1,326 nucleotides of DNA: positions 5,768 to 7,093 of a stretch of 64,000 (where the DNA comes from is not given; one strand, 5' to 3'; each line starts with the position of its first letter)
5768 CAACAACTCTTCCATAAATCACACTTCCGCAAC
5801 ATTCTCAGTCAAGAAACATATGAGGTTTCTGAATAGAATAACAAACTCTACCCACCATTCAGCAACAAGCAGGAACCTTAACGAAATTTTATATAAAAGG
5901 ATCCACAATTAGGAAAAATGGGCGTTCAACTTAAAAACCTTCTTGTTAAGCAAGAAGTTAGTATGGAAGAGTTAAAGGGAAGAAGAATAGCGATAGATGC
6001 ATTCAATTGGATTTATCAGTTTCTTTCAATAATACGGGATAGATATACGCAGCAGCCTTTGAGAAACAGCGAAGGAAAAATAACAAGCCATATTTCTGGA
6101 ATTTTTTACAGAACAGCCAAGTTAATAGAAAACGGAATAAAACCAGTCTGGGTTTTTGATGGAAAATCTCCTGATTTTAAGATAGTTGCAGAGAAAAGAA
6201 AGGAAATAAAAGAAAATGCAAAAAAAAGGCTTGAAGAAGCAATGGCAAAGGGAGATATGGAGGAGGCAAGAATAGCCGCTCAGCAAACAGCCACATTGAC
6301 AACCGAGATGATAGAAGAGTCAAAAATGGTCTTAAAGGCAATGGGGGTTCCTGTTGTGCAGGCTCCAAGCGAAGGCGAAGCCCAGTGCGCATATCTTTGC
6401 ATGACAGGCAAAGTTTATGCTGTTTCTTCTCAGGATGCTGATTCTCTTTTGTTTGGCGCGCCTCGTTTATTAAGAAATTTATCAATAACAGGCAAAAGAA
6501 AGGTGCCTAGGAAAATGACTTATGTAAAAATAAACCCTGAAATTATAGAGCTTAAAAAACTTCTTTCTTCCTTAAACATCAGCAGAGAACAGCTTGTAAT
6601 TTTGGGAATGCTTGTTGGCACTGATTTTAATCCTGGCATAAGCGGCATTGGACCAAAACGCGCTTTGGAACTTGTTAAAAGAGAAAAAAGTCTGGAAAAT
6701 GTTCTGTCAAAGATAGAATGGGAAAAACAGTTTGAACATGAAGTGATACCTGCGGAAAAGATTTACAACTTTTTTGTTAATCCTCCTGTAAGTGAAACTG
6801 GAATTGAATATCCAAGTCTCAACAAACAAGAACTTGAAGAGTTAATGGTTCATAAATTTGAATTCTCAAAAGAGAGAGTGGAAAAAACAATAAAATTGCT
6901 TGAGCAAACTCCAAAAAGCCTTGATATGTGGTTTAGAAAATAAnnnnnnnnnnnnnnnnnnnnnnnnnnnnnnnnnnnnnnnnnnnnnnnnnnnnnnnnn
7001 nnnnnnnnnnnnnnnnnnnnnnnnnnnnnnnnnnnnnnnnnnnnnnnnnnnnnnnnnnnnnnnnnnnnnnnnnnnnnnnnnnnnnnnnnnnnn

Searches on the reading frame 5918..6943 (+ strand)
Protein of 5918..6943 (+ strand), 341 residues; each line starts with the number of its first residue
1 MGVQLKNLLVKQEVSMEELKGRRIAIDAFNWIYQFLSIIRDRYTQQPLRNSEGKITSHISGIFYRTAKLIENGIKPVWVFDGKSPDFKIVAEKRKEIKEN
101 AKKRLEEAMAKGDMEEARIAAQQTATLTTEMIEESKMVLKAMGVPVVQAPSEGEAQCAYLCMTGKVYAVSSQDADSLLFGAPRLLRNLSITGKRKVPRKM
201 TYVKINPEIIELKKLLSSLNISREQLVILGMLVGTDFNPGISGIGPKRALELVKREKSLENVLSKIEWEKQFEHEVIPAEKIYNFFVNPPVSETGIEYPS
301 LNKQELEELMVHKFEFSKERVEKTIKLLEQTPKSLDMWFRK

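Call 88: search_protein_families(library=pfam, proteins=[window:5918-6943:+], max_evalue=0.00001)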
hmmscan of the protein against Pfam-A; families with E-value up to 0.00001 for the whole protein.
window:5918-6943:+ (341 aa): 3 families
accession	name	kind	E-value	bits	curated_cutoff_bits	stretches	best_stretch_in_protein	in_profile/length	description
PF00867.23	XPG_I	-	4.7e-29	101.1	24.9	1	143-236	1-89/89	XPG I-region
PF00752.23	XPG_N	-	9.4e-20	71.4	22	1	5-99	6-99/101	XPG N-terminal domain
PF01367.25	5_3_exonuc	-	5.7e-06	27.2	40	0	233-269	13-50/97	5'-3' exonuclease, C-terminal SAM fold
